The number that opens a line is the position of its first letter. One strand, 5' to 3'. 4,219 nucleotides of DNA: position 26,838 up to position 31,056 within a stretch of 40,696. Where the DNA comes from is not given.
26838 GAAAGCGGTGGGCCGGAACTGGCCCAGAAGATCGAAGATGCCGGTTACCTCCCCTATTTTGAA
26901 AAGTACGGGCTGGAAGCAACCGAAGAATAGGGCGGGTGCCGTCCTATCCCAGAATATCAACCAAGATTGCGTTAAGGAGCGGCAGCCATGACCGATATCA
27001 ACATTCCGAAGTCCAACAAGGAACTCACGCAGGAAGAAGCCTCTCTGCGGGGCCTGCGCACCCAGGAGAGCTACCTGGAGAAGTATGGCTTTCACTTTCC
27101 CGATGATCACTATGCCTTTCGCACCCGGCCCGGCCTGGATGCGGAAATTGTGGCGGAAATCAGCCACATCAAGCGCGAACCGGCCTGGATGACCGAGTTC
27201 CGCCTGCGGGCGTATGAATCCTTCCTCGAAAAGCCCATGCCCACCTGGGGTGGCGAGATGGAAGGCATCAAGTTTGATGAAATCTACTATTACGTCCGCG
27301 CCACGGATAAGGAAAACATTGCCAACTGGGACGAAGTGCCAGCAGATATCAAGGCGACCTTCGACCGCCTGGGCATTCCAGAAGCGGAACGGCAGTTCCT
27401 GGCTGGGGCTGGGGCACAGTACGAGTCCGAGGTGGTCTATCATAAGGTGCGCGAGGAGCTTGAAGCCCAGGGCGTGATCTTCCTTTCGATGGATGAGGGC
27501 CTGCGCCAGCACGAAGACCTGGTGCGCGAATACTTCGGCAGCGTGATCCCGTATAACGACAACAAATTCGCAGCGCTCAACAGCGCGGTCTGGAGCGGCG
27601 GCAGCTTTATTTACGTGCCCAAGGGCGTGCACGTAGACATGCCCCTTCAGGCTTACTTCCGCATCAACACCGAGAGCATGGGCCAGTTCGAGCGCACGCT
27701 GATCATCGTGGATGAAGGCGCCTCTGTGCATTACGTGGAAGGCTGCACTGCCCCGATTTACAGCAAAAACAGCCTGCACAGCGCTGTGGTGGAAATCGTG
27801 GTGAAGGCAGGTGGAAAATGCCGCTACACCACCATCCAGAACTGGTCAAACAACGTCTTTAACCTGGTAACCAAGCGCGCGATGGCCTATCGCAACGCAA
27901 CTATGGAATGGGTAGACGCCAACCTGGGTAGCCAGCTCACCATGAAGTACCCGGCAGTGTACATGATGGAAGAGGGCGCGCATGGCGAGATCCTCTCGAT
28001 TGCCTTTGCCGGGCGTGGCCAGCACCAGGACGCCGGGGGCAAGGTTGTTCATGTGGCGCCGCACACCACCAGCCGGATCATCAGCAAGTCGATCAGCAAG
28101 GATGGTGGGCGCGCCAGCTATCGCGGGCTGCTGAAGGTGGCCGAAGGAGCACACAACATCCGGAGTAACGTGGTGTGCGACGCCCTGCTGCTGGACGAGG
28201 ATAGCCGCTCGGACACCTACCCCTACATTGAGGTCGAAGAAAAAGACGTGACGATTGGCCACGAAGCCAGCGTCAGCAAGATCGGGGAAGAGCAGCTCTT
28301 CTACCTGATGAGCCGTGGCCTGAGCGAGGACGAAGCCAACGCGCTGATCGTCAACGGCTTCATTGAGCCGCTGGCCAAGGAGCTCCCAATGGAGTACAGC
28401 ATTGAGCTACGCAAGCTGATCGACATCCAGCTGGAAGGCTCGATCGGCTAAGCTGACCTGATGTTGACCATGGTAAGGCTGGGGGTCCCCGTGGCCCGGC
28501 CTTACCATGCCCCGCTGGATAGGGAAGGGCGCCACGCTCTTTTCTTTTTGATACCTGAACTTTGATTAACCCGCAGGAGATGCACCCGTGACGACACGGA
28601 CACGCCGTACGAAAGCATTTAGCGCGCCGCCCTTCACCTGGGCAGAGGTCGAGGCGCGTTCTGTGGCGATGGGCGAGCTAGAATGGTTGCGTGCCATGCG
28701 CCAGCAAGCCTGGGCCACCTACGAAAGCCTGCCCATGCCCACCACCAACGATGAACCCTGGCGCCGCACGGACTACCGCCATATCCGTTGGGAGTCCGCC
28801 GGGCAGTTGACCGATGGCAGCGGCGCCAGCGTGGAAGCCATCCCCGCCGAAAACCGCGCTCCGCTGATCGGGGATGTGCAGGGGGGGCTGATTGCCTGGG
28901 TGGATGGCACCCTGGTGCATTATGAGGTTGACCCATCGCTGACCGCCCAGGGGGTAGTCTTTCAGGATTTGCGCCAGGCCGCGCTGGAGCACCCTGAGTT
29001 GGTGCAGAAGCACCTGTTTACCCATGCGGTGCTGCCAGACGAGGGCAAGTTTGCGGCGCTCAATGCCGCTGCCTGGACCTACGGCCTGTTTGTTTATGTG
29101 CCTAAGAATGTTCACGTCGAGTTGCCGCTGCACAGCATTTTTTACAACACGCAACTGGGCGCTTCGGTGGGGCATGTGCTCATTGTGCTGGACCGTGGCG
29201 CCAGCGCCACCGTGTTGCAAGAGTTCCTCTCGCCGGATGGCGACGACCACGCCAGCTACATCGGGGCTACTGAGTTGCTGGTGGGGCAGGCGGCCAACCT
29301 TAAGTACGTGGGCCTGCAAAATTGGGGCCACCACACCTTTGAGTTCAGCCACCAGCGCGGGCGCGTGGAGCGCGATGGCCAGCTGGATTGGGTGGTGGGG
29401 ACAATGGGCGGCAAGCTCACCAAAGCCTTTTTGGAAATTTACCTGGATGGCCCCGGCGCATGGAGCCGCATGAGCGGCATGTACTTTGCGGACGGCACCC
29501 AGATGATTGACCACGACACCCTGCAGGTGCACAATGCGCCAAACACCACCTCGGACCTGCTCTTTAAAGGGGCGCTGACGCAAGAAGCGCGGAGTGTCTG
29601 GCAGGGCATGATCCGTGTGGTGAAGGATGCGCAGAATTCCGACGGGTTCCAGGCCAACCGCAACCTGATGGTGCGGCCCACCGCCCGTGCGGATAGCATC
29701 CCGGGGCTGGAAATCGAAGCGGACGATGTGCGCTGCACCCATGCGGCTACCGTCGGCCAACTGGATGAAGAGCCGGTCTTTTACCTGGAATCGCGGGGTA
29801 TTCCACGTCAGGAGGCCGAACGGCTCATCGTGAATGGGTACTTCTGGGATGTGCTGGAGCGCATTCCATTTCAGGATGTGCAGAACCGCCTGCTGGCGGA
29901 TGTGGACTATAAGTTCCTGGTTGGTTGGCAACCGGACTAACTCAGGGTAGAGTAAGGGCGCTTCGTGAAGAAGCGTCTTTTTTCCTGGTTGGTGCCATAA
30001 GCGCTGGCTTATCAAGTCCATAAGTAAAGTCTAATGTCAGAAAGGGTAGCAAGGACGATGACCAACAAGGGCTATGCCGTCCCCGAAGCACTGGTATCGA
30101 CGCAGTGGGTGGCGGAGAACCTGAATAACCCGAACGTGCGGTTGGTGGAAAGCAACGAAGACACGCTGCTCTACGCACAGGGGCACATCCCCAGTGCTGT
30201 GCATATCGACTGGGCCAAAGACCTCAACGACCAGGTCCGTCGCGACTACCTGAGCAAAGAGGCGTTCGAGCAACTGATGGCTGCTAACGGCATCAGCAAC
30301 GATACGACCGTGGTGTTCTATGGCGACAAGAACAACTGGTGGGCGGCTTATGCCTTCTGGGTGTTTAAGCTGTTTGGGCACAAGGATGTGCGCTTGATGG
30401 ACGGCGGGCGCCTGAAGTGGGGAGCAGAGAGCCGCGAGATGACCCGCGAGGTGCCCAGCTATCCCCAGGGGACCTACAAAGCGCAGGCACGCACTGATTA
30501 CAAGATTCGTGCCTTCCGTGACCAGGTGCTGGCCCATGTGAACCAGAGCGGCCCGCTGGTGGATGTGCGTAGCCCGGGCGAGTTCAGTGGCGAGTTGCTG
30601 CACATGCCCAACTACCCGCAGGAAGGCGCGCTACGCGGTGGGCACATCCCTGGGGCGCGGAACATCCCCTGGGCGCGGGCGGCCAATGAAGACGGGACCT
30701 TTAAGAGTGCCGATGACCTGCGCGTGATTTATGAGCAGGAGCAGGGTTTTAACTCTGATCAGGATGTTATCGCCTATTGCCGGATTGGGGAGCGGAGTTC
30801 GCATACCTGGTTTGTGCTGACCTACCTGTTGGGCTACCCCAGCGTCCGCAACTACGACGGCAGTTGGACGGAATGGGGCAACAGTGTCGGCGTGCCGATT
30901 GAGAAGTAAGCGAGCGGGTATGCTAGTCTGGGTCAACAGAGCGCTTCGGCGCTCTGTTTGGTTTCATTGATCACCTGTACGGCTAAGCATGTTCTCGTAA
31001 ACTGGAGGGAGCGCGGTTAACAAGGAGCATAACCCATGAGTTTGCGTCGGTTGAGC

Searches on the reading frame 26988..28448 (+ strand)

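Call 40: search_protein_families(library=pfam, max_evalue=0.001, proteins=[window:26988-28448:+])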
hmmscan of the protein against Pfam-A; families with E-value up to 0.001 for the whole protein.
window:26988-28448:+ (487 aa): 2 families
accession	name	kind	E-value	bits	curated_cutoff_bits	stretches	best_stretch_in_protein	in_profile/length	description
PF01458.23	SUFBD_core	-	6.4e-89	297.8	27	1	224-458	1-232/232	SUF system FeS cluster assembly, SufBD core domain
PF19295.5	SufBD_N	-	2e-11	44.3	23.5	1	150-221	99-171/172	SufBD protein N-terminal region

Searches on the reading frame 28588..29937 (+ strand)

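Call 40: search_protein_families(library=pfam, max_evalue=0.001, proteins=[window:28588-29937:+])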
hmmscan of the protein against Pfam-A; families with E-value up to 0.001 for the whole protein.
window:28588-29937:+ (450 aa): 2 families
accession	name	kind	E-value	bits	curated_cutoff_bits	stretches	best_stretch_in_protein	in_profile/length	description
PF01458.23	SUFBD_core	-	2.8e-80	269.6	27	1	191-417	8-231/232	SUF system FeS cluster assembly, SufBD core domain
PF19295.5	SufBD_N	-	5.1e-15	56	23.5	1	27-181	19-170/172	SufBD protein N-terminal region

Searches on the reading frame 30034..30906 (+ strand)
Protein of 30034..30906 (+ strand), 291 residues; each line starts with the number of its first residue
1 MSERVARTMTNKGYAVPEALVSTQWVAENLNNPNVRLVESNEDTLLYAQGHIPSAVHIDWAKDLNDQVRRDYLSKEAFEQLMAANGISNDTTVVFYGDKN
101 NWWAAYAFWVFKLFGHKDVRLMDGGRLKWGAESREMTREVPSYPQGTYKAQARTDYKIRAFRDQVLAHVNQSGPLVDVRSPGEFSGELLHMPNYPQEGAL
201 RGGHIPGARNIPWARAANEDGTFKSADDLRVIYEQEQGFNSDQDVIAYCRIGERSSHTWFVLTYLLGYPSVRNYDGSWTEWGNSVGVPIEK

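Call 40: search_protein_families(library=pfam, max_evalue=0.001, proteins=[window:30034-30906:+])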
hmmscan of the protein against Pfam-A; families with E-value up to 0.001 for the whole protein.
window:30034-30906:+ (291 aa): 1 family
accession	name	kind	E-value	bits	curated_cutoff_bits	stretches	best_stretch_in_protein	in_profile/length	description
PF00581.25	Rhodanese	-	1e-36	125.9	22.2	2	163-283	3-101/102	Rhodanese-like domain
